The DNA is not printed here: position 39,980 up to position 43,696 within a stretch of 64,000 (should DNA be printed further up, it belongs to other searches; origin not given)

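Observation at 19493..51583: Five large exported paralogs (methyltransferase-like Rossmann domain + two PQQ/BamB-like propellers + conserved His/Cys cluster) interleaved with sulfatases and fucosidases: a candidate uncharacterised glycan-processing family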

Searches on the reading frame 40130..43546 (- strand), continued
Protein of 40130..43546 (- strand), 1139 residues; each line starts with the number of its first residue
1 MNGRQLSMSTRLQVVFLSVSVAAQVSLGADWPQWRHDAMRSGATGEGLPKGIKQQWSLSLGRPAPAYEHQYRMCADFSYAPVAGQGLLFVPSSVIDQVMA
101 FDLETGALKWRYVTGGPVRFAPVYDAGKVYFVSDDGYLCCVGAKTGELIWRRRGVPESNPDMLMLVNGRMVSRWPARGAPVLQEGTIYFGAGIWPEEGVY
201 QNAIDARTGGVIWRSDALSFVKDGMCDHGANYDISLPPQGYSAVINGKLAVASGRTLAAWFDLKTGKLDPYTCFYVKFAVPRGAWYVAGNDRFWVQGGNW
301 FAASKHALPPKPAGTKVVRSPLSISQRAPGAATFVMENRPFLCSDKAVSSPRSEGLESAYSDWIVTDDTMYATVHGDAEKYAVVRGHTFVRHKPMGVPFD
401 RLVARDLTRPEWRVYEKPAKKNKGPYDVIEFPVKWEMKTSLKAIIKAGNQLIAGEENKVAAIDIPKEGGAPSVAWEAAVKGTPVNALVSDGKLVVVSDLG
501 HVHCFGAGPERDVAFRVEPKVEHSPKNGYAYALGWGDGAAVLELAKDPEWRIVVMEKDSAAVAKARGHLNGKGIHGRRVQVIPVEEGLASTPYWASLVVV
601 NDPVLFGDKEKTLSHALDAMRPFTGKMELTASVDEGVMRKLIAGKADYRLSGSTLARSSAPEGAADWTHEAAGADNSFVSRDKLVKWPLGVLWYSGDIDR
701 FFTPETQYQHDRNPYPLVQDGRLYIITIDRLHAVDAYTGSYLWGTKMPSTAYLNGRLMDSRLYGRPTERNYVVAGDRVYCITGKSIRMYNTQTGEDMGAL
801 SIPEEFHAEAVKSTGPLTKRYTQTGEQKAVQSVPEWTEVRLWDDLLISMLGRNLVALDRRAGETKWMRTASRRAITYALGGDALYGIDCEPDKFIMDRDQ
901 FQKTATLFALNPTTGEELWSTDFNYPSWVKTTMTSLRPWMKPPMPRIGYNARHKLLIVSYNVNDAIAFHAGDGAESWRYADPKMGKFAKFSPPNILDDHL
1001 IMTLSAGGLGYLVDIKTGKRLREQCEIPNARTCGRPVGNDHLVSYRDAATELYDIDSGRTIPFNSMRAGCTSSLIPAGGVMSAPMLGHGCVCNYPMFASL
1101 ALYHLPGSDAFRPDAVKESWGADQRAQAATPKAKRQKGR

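Call 89: fold_search(model_id=the predicted structure, library=pdb)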
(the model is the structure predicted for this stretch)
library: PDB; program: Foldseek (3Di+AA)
matches with E <= 10: 1940; with E <= 0.001: 1058
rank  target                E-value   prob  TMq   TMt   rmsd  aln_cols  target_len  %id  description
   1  8gy2_A                2.0e-15  1.00  0.23  0.33  12.5       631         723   14  Cryo-EM Structure of Membrane-Bound Alcohol Dehydrogenase from Gluconobacter oxydans (released 2023-08-02)
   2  1kv9                  1.6e-14  1.00  0.24  0.38  10.0       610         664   14  Structure at 1.9 A Resolution of a Quinohemoprotein Alcohol Dehydrogenase from Pseudomonas putida HK5 (released 2002-07-10)
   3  9cnw_B                1.6e-14  1.00  0.19  0.50   9.4       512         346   13  CryoEM structure of the APO-BAM complex in DDM detergent (released 2024-12-25)
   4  9p1u_B                2.0e-14  1.00  0.18  0.50   9.3       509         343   12  beta-barrel assembly machine from Escherichia coli in an late state of LptD assembly (released 2026-03-11)
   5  6l8a_F                2.1e-14  1.00  0.20  0.43  10.9       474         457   17  Tetrathionate hydrolase from Acidithiobacillus ferrooxidans (released 2020-11-11)
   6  9co0_B                3.8e-14  1.00  0.18  0.48   9.8       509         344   12  CryoEM structure of BAM in complex with the PTB2 open-state inhibitor (in SMA nanodisc) (released 2024-12-25)
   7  4xga_A                4.7e-14  1.00  0.18  0.48   9.5       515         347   13  Crystal structure of BamB and BamA P3-5 complex from E.coli (released 2016-01-20)
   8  6l8a_D                4.7e-14  1.00  0.20  0.42  11.0       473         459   17  Tetrathionate hydrolase from Acidithiobacillus ferrooxidans (released 2020-11-11)
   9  9hg9_B                5.4e-14  1.00  0.19  0.47   9.6       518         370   12  BAM-SurA-darobactin complex in the swing-in state (released 2025-04-16)
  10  7tt1_B                6.7e-14  1.00  0.20  0.57  11.4       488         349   12  BamABCDE bound to substrate EspP class 4 (released 2022-03-30)
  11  8bvq_B                8.3e-14  1.00  0.18  0.44  10.2       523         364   13  E. coli BAM complex (BamABCDE) bound to darobactin B (released 2023-05-24)
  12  6l8a_B                8.7e-14  1.00  0.20  0.42  11.1       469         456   17  Tetrathionate hydrolase from Acidithiobacillus ferrooxidans (released 2020-11-11)
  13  7nri_B                1.0e-13  1.00  0.23  0.64   7.8       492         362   13  Structure of the darobactin-bound E. coli BAM complex (BamABCDE) (released 2021-04-21)
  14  8orr                  1.0e-13  1.00  0.18  0.47  10.0       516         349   12  Outer membrane protein assembly factor BamB from Klebsiella pneumoniae (released 2024-04-24)
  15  3prw                  1.1e-13  1.00  0.19  0.48   9.5       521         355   13  Crystal structure of the lipoprotein BamB (released 2011-01-19)
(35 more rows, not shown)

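Call 95: find_related_loci(query=A4, collection=metagenome_contigs, flank=10000)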
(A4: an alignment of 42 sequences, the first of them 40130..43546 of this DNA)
Query A4 (1139 aa) in metagenome_contigs; peptide patterns used: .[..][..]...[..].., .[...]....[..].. (x = any residue, [..] = any of these).
181 stretches matched a pattern; 83 encode a relative of the query (tblastn E <= 1e-3); the best 80 are kept; 79 distinct loci.
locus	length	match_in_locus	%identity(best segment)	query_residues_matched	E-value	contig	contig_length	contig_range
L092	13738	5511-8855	60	8-1120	0e+0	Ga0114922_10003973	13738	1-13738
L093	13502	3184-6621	49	8-1120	0e+0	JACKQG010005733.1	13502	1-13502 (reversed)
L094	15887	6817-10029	49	28-1131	0e+0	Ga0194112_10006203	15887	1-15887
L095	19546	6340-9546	50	28-1129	0e+0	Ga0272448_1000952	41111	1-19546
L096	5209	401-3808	47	9-1120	0e+0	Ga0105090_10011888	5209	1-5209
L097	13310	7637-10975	48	29-1120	0e+0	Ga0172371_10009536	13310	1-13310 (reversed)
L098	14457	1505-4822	46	12-1133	0e+0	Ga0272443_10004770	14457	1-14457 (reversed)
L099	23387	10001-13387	48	11-1134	0e+0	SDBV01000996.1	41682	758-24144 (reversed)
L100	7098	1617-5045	37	9-1113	0e+0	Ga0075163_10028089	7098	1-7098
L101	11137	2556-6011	36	8-1113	0e+0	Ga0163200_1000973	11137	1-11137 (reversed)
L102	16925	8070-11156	34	6-1112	5e-177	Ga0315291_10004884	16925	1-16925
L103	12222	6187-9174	34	30-1109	9e-177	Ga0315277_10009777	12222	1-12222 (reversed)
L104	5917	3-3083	33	134-1113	2e-175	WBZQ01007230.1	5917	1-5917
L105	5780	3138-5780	36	11-866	1e-174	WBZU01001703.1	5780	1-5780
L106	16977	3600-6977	32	6-1106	2e-167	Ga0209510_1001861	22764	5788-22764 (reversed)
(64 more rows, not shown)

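Call 99: search_protein_families(library=pfam, alignment_id=A5, max_evalue=0.00001)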
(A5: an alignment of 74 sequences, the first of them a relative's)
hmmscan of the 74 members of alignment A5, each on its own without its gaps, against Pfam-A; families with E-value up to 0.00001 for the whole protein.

A. member 1, L092:3542-5467:+ (642 aa): 2 families
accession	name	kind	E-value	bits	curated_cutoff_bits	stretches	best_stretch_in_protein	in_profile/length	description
PF00884.28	Sulfatase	-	1.3e-58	199.2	25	1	33-351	1-300/301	Sulfatase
PF16347.10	SGSH_C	-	8e-08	33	29.3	1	309-443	11-145/154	N-sulphoglucosamine sulphohydrolase, C-terminal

B. families by the number of members that match (of 74 scanned): 75 families (the first 25 are shown)
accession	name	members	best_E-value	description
PF00884.28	Sulfatase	5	1.3e-58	Sulfatase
PF16347.10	SGSH_C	5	4.3e-23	N-sulphoglucosamine sulphohydrolase, C-terminal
PF13517.12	FG-GAP_3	3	2.2e-31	FG-GAP-like repeat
PF01839.29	FG-GAP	3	1.2e-20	FG-GAP repeat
PF13088.12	BNR_2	3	9.5e-20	BNR repeat-like domain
PF01663.27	Phosphodiest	3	5.5e-12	Type I phosphodiesterase / nucleotide pyrophosphatase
PF02012.26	BNR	3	1.7e-09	BNR/Asp-box repeat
PF17389.8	Bac_rhamnosid6H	2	3.1e-35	Bacterial alpha-L-rhamnosidase 6 hairpin glycosidase domain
PF19051.5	GFO_IDH_MocA_C2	2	4e-31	Oxidoreductase family, C-terminal alpha/beta domain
PF01408.29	GFO_IDH_MocA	2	7.5e-21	Oxidoreductase family, NAD-binding Rossmann fold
PF09423.15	PhoD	2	2.8e-15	PhoD-like phosphatase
PF25077.1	DUF7800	2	2.1e-14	Domain of unknown function (DUF7800)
PF17390.7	Bac_rhamnosid_C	2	7e-11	Bacterial alpha-L-rhamnosidase C-terminal domain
PF08531.16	Bac_rhamnosid_N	2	8.7e-08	Alpha-L-rhamnosidase N-terminal domain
PF05592.18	Bac_rhamnosid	2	1.3e-06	Bacterial alpha-L-rhamnosidase concanavalin-like domain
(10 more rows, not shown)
